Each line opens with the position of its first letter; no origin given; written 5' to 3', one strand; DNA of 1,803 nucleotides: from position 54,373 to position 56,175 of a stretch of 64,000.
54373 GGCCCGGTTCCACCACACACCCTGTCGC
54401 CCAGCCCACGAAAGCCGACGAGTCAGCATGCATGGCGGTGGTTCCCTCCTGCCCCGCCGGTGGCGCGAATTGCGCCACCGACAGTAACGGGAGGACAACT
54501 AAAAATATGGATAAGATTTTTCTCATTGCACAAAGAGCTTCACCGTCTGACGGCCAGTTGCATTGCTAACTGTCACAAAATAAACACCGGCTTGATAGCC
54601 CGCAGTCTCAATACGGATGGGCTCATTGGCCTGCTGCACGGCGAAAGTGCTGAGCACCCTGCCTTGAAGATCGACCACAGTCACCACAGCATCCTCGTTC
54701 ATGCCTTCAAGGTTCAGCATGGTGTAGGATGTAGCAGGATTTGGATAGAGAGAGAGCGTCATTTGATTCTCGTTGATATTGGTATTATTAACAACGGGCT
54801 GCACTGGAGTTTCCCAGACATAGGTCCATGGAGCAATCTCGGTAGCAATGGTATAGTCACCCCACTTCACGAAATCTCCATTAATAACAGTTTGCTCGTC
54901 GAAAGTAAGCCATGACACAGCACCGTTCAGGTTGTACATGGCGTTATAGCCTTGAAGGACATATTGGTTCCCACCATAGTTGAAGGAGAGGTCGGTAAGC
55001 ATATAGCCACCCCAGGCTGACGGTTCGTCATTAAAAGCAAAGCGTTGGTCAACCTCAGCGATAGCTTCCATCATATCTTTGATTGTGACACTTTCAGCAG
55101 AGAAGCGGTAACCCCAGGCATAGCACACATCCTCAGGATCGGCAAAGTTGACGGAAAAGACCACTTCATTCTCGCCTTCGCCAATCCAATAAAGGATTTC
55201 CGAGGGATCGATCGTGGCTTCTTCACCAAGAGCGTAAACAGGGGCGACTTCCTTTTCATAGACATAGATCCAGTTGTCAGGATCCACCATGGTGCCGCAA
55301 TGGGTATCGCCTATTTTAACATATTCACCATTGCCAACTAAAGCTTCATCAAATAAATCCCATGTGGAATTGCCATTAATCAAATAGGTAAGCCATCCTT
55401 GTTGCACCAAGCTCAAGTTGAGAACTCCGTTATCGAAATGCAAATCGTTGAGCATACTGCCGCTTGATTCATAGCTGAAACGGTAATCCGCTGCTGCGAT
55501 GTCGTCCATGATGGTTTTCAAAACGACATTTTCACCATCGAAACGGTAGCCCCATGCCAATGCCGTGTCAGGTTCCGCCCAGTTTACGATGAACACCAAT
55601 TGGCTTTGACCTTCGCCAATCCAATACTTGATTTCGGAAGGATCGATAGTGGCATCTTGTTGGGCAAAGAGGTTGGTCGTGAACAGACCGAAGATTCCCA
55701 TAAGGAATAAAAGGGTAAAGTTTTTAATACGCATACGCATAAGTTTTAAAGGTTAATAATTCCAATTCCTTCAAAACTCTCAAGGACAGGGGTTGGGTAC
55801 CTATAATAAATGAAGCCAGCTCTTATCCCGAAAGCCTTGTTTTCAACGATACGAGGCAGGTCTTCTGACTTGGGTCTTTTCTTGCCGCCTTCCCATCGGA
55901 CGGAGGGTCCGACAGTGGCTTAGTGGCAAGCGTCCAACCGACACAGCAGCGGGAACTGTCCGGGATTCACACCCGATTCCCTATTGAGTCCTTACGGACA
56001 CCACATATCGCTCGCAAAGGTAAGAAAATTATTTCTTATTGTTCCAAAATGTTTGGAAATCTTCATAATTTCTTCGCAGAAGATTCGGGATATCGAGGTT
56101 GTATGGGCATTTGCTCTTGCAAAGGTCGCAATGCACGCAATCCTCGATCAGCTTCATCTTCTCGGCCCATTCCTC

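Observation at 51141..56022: B12-riboswitch-controlled operon of T9SS-sorted surface proteins without a TonB-dependent transporter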

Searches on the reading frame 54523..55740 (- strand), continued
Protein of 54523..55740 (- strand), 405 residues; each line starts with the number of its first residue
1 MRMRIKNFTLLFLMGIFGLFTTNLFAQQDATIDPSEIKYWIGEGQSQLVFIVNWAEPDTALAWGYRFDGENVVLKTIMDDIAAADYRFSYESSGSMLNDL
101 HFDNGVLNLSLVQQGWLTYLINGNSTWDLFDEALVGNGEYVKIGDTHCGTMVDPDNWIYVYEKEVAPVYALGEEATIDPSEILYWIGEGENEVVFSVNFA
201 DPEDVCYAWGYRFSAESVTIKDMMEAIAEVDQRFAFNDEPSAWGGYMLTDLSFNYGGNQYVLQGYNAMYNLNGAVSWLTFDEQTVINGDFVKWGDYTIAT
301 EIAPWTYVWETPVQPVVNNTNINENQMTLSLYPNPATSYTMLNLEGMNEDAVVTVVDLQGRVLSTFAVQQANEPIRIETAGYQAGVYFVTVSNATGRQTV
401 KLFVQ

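Call 43: search_solved_structures(query=A1, max_evalue=10, show_alignments=3)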
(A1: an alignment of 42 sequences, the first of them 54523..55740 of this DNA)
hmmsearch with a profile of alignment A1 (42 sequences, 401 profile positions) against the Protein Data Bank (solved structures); distinct sequences matched with E-value up to 10: 6.
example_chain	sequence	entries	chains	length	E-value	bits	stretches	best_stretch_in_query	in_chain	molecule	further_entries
5jvk_A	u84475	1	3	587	4e-07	32.7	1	324-399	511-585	Uncharacterized protein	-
8glj_D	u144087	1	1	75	7.7e-06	28.5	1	327-399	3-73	Por secretion system C-terminal sorting domain-containing protein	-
7pzj_A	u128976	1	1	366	0.00011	24.8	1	297-391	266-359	Lipase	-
8qb1_A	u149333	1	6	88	0.0011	21.4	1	326-400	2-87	Mirolase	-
8glk_D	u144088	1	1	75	0.71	12.2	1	327-399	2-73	Endonuclease I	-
1wch_A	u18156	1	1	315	1.3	11.3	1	302-367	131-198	PROTEIN TYROSINE PHOSPHATASE, NON-RECEPTOR TYPE 13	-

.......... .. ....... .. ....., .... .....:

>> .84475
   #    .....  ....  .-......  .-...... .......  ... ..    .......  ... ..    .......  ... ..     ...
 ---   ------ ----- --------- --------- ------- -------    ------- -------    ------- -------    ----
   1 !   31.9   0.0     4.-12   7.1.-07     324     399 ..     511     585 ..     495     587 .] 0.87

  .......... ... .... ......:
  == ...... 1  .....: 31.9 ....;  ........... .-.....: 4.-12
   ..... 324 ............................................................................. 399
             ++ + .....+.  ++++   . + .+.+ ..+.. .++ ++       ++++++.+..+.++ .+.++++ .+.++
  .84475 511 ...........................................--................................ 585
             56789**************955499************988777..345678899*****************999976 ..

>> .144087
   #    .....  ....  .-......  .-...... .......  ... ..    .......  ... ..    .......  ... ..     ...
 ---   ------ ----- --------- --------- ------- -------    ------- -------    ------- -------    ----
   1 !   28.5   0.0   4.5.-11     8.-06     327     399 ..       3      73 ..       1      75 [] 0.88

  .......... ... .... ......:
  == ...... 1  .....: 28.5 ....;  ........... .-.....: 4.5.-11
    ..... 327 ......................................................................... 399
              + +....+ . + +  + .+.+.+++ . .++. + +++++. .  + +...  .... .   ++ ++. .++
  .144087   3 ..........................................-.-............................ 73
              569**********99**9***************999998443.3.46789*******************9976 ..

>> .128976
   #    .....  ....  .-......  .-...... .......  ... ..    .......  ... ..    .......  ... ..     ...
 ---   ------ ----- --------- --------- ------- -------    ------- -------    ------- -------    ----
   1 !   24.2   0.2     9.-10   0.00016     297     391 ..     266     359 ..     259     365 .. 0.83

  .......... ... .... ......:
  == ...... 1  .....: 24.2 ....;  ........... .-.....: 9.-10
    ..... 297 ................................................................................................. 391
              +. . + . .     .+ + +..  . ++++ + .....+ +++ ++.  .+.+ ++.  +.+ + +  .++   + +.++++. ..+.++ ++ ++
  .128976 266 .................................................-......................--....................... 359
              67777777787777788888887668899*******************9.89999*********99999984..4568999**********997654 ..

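Call 45: predict_structure(alignment_id=A1)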
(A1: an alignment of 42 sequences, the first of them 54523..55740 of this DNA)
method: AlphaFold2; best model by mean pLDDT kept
length: 405 residues; sequences in the alignment: 42
mean_pLDDT: 80.2   pTM: 0.46
mean pLDDT of the five models: 80.2, 77.4, 71.8, 61.4, 59.9
residues with pLDDT >= 90: 108; 70-90: 223; 50-70: 51; < 50: 23
segments of 3 or more residues with pLDDT < 50: 1-7, 17-26, 321-326
pLDDT, mean of each block of 10 residues (from residue 1): 45 50 50 77 87 89 91 92 86 86 84 83 75 89 86 81 80 79 84 94 88 94 92 90 82 87 87 79 93 84 74 78 50 68 74 85 84 78 83 74 76
secondary structure, 60 per line:
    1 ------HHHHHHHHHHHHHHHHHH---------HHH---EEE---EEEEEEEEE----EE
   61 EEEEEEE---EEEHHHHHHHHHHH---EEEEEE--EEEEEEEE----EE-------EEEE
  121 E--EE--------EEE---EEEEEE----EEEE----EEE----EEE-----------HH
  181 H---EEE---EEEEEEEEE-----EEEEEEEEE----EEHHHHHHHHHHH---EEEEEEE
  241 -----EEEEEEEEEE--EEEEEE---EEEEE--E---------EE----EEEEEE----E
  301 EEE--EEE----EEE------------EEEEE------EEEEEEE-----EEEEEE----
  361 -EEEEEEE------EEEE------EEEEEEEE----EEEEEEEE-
elements in order: H7-24 E40-42 E46-54 E59-67 E71-73 H74-84 E88-93 E96-103 E117-121 E134-136 E140-145 E150-153 E158-160 E165-167 E185-187 E191-199 E205-213 H220-230 E234-240 E246-255 E258-263 E267-271 E290-295 E300-303 E306-308 E313-315 E328-332 E339-345 E351-356 E362-368 E375-378 E385-392 E397-404

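Call 50: fold_search(model_id=the predicted structure, library=pdb)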
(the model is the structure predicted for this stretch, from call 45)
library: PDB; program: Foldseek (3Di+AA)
matches with E <= 10: 1667; with E <= 0.001: 6
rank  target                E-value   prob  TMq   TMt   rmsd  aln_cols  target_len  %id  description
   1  8qb1_A                2.6e-04  1.00  0.17  0.73   3.1        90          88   28  C-terminal domain of mirolase from Tannerella forsythia (released 2024-02-28)
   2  4g5a_A                5.2e-04  1.00  0.19  0.67   8.2        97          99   14  Crystal structure of a putative member of duf 3244 protein family (BT_1867) from Bacteroides thetaiotaomicron VPI-5482 (released 2012-09-19)
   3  7ptp_A                6.5e-04  0.72  0.16  0.10  21.3       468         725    9  In-situ structure of pentameric S-layer protein (released 2021-12-15)
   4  3sd2                  6.8e-04  1.00  0.18  0.75   4.9        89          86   12  Crystal structure of a putative member of duf3244 protein family (BT_3571) from Bacteroides thetaiotaomicron vpi-5482 at (released 2011-06-29)
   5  8glk_D                1.0e-03  1.00  0.17  0.78   3.0        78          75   18  The Type 9 Secretion System dGldL peak II, NucA substrate bound complex (released 2024-01-31)
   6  7c7u_B                1.0e-03  0.90  0.17  0.12  19.1       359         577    9  Biofilm associated protein - BSP domain (released 2021-05-12)
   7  8dww_M                1.3e-03  0.54  0.15  0.14  31.1       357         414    8  Chikungunya VLP in complex with neutralizing Fab 506.A08 (asymmetric unit) (released 2023-05-31)
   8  8qb1_C                1.5e-03  1.00  0.16  0.73   2.9        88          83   24  C-terminal domain of mirolase from Tannerella forsythia (released 2024-02-28)
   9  8x0k_B                1.5e-03  0.44  0.14  0.13  29.6       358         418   11  Cryo-EM structure of Semliki Forest virus in complex with its receptor VLDLR(2-fold) (released 2024-11-27)
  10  7c7u_A                2.0e-03  0.82  0.17  0.12  19.1       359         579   11  Biofilm associated protein - BSP domain (released 2021-05-12)
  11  2vkw_A                2.4e-03  0.99  0.18  0.34  12.8       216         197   10  Human NCAM, FN3 domains 1 and 2 (released 2008-02-26)
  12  6za2_B                2.5e-03  0.47  0.16  0.07  22.7       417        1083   12  Crystal structure of dimeric latent PorU from Porphyromonas gingivalis (released 2021-09-29)
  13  2vkw_B                3.0e-03  0.97  0.17  0.31  12.3       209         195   10  Human NCAM, FN3 domains 1 and 2 (released 2008-02-26)
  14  3d33_A                3.1e-03  1.00  0.18  0.71   4.2        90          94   14  Crystal structure of a duf3244 family protein with an immunoglobulin-like beta-sandwich fold (bvu_0276) from bacteroid (released 2008-05-27)
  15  8oe4_D                3.1e-03  0.51  0.17  0.14  27.2       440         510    8  Cryo-EM structure of a pre-dimerized human IL-23 complete extracellular signaling complex. (released 2024-02-07)
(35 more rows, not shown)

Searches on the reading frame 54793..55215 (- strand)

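Call 26: search_protein_families(library=pfam, proteins=[window:54793-55215:-], max_evalue=10)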
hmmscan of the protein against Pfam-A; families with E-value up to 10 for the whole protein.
seq(141 aa): 1 family
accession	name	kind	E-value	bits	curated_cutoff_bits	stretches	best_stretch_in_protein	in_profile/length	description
PF05401.17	NodS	-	0.23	11.7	24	1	28-60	149-180/201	Nodulation protein S (NodS)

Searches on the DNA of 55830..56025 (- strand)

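Call 70: build_rna_model(alignment_id=A5)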
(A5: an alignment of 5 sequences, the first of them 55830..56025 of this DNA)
Model R1 built from alignment A5 (5 sequences, 201 columns); structure: RNAalifold consensus.
model positions 193; base pairs 48; branch points 2; effective number of sequences 1.11; information 0.59 bits per position. Calibrated on 0.2 Mb of random sequence (short: E-values are rough).
structure used (alignment columns):
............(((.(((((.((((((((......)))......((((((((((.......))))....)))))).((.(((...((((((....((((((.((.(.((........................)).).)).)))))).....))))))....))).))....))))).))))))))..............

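Call 71: search_with_rna_model(model_id=R1, sources=[L017, L018, L019, L020, L021, L022, L023, L024, L025, L026, L027, L028, L029, L030, L031, L032, L033, L034, L035, L036, L037, L038, L039, L040, L041, L042, L043, L044, L045, L046, L047, L048, L049, L050, L051, L052, L053, L054, L055, L056, L057, L058, L059, L060, L061, L062, L063, L064, L065, L066, L067, L068, L069, L070, L071, L072, L073, L074, L075, L076, L077, L078, L079, L080, L081, L082, L083, L084, L085, L086, L087, L088, L089, L090, L091, L092, L093, L094, L095, L096], max_evalue=1)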
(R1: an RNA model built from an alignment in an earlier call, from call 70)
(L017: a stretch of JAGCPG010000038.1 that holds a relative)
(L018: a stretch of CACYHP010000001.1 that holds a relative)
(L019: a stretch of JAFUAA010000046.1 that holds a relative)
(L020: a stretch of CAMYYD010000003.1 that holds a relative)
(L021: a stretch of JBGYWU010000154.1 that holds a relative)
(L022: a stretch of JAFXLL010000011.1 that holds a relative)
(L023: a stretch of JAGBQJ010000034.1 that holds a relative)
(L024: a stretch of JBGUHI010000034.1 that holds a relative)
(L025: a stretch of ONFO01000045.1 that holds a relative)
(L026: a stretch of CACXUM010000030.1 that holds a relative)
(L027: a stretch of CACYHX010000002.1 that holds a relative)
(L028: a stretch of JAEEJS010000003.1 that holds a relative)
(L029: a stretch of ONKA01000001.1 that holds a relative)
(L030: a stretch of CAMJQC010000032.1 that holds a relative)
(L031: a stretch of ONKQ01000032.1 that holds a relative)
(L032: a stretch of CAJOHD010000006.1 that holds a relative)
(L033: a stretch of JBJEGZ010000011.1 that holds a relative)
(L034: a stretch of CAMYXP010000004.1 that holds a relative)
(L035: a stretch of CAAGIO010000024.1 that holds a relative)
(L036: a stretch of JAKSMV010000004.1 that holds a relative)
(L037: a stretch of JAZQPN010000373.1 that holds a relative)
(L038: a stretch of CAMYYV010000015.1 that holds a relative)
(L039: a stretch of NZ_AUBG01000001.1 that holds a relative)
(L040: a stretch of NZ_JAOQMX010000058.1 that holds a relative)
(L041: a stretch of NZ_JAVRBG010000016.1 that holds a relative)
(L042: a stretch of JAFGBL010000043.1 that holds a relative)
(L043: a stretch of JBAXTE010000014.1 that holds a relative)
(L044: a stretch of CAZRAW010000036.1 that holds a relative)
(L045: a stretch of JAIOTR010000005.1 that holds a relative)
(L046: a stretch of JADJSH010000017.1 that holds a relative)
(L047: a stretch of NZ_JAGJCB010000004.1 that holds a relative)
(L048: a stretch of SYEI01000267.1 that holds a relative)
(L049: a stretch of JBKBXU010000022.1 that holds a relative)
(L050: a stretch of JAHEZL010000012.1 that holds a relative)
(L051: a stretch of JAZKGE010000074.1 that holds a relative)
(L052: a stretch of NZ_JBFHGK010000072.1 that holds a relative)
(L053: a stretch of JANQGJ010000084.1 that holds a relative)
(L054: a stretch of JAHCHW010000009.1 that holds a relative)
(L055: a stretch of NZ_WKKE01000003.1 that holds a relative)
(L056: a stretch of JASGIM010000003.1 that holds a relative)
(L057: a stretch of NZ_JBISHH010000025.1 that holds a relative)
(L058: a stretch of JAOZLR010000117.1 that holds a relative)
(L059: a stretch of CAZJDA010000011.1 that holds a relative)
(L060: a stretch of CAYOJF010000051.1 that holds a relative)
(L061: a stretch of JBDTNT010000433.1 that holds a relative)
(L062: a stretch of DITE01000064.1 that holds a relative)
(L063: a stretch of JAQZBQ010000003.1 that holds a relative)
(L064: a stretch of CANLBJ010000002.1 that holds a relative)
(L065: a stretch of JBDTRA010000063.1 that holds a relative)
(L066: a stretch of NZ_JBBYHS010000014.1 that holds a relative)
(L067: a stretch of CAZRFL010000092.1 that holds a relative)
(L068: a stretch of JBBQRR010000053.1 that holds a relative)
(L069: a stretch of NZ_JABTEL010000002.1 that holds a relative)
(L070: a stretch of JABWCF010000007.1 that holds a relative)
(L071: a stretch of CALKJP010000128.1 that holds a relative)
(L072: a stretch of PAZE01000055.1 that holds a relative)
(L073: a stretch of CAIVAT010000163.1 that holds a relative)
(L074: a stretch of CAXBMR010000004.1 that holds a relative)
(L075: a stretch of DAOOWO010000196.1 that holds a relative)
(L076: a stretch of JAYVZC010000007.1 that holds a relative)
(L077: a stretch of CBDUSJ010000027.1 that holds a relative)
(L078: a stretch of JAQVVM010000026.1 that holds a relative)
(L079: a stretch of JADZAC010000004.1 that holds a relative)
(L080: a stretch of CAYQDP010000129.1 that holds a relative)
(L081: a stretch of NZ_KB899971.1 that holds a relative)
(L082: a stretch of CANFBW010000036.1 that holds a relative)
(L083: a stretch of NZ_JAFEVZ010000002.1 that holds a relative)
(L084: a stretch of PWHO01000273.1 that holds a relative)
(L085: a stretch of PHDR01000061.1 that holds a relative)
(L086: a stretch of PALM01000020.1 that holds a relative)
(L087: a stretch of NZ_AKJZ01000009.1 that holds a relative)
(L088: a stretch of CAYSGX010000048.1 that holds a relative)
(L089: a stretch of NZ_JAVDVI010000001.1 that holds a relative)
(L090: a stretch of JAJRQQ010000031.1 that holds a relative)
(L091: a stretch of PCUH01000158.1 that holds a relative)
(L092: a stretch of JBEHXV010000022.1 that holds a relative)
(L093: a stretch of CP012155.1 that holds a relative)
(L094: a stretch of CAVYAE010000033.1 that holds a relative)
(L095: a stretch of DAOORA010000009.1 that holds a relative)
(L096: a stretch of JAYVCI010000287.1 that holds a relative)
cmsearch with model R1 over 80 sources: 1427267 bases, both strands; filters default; matches with E-value up to 1: 70.
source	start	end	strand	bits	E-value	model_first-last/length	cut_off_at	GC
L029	8331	8523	+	221.9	2.9e-62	1-193/193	no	0.54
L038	8743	8935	+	221.1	4.7e-62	1-193/193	no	0.55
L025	7194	7386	+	215.8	1.7e-60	1-193/193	no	0.55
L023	6520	6713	+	213.8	6.4e-60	1-193/193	no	0.57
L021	5023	5215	+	211.6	2.8e-59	1-193/193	no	0.55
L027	8480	8672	+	201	3.7e-56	1-193/193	no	0.54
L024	8512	8704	+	198.6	1.9e-55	1-193/193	no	0.53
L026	8520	8713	+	184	3.4e-51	1-193/193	no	0.55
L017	8490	8685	+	180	5.2e-50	1-193/193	no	0.51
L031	5364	5557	+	179.9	5.6e-50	1-193/193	no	0.51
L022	8743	8939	+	173.7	3.7e-48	1-193/193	no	0.52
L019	8518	8712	+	168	1.7e-46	1-193/193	no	0.53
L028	8758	8947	+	165.3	1e-45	1-193/193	no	0.47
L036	8513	8707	+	160.5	2.6e-44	1-193/193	no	0.56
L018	8773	8962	+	160.3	3.1e-44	1-193/193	no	0.49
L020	8526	8715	+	158.9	7.7e-44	1-193/193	no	0.47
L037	8494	8697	+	157.7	1.7e-43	1-193/193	no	0.51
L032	8771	8961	+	155.9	5.7e-43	1-193/193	no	0.46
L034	8766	8955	+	152.8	4.8e-42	1-193/193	no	0.49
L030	8276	8468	+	133.6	1.9e-36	1-193/193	no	0.53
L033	8889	9084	+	121.5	6.9e-33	1-193/193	no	0.45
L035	8886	9080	+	120.6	1.2e-32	1-193/193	no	0.46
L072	480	675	+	98.7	3.2e-26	1-193/193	no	0.38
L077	3592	3806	+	91.3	4.8e-24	1-193/193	no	0.46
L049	6738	6944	+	87.8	5e-23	1-193/193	no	0.41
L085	4157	4344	+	85.1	3.1e-22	1-193/193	no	0.36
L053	8626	8836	+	82.6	1.6e-21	1-193/193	no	0.46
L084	2524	2726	+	80.2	8.3e-21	1-193/193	no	0.51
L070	6789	6991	+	77.4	5.5e-20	1-193/193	no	0.43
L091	7857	8029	+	76.5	1.1e-19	1-193/193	no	0.38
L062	8750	8959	+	74.6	3.6e-19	1-193/193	no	0.5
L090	5390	5586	+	72.8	1.3e-18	1-193/193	no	0.34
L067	171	388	+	72.6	1.4e-18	1-193/193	no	0.46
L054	8424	8631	+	72.5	1.5e-18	1-193/193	no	0.49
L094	8904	9121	+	70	8.2e-18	1-193/193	no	0.43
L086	8381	8581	+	68.1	2.9e-17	1-193/193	no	0.41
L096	6997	7217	+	66.7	7.7e-17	1-193/193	no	0.41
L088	5130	5363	+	66.3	1e-16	1-193/193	no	0.44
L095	6765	6969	+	65.7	1.5e-16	1-193/193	no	0.46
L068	2870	3091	+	62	1.8e-15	1-193/193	no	0.46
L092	9797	9957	+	59.9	7.6e-15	1-193/193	no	0.43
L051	9765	9922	+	59.1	1.3e-14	1-193/193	no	0.39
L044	4066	4254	+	58.8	1.5e-14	1-193/193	no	0.5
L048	1081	1240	+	58.1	2.6e-14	1-193/193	no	0.41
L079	1967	2171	+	56.7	6.7e-14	1-193/193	no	0.57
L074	5717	5911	+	55.3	1.6e-13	1-193/193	no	0.39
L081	8301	8508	+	54.9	2.2e-13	1-193/193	no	0.45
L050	7092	7288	+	53.8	4.6e-13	1-193/193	no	0.43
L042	5991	6227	+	53.6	5.2e-13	1-193/193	no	0.46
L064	5785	5989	+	53.5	5.4e-13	1-193/193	no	0.45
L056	6532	6733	+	53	7.9e-13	1-193/193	no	0.6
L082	7087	7292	+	51.7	1.9e-12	1-193/193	no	0.4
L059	8288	8532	+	49.8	6.7e-12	1-193/193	no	0.49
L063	9803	9961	+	49.6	7.7e-12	1-193/193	no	0.45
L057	6657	6890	+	46.6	5.7e-11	1-193/193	no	0.34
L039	5710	5933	+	46.4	6.5e-11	1-193/193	no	0.4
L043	6948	7242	+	44.9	1.8e-10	1-193/193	no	0.38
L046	9694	9895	+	44.3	2.7e-10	1-193/193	no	0.37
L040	6684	6932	+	39.8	5.9e-09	1-193/193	no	0.37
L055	6771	6986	+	34.5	2e-07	1-193/193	no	0.45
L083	6799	7009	+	32.8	6.4e-07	1-193/193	no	0.36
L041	5519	5739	+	29.5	6e-06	1-193/193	no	0.35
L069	5503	5734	+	27.4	2.5e-05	1-193/193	no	0.33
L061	806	1020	+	23.6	0.00032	1-193/193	no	0.4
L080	1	88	+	23.3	0.00038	98-193/193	5'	0.41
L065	6759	7000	+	18.3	0.011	1-193/193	no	0.35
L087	6732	6977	+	17.7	0.017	1-193/193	no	0.36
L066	6772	7014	+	16.4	0.04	1-193/193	no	0.35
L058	2993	3056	-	14.9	0.11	1-193/193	no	0.5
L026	16794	16842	+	13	0.4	1-193/193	no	0.39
